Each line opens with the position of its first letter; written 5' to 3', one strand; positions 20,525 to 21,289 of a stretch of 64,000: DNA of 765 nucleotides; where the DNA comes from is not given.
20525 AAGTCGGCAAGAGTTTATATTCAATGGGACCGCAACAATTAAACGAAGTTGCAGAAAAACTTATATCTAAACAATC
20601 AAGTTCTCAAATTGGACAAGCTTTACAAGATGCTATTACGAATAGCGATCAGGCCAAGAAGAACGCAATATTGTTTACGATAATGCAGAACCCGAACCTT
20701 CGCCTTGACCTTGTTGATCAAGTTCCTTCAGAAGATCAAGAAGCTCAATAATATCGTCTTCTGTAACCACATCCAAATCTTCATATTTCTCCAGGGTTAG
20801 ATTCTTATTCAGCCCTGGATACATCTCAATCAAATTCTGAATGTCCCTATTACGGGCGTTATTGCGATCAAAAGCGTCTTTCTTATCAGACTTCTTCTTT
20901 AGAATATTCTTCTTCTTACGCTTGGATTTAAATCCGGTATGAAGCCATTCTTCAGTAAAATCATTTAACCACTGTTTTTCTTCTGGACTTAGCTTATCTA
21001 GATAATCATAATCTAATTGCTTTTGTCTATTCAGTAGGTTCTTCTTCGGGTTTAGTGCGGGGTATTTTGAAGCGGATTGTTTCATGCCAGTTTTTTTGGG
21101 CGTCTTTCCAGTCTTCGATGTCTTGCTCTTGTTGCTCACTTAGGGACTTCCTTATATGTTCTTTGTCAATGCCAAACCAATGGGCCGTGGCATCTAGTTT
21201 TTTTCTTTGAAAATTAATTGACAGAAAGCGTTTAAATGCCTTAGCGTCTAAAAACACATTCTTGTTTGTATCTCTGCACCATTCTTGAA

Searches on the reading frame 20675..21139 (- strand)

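Call 4: search_protein_families(library=phrogs, proteins=[window:20675-21139:-], max_evalue=0.01)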
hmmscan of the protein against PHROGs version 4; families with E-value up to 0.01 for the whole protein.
window:20675-21139:- (154 aa): 1 family
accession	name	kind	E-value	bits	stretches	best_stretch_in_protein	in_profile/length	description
phrog_133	-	head and packaging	0.0044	16.7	1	56-139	228-297/668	head maturation protease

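Call 6: search_protein_families(library=pfam, proteins=[window:20675-21139:-], max_evalue=0.1)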
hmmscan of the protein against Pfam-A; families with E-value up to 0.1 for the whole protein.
window:20675-21139:- (154 aa): 4 families
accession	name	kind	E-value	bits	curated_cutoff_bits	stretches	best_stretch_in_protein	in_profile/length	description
PF05823.17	Gp-FAR-1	-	0.0021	18.9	29.2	1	45-86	13-52/149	Nematode fatty acid retinoid binding protein (Gp-FAR-1)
PF19387.4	DUF5962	-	0.022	15.5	25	1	62-142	12-88/99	Family of unknown function (DUF5962)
PF13422.11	DUF4110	-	0.044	14.2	27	0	63-106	25-69/95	Domain of unknown function (DUF4110)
PF04577.19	Glyco_transf_61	-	0.064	13.9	27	1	55-121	29-95/137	Glycosyltransferase 61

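Call 85: search_protein_families(library=ncbifam, proteins=[window:20675-21139:-], max_evalue=0.01)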
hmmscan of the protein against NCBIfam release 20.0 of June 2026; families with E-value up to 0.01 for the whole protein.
window:20675-21139:- (154 aa): 0 families
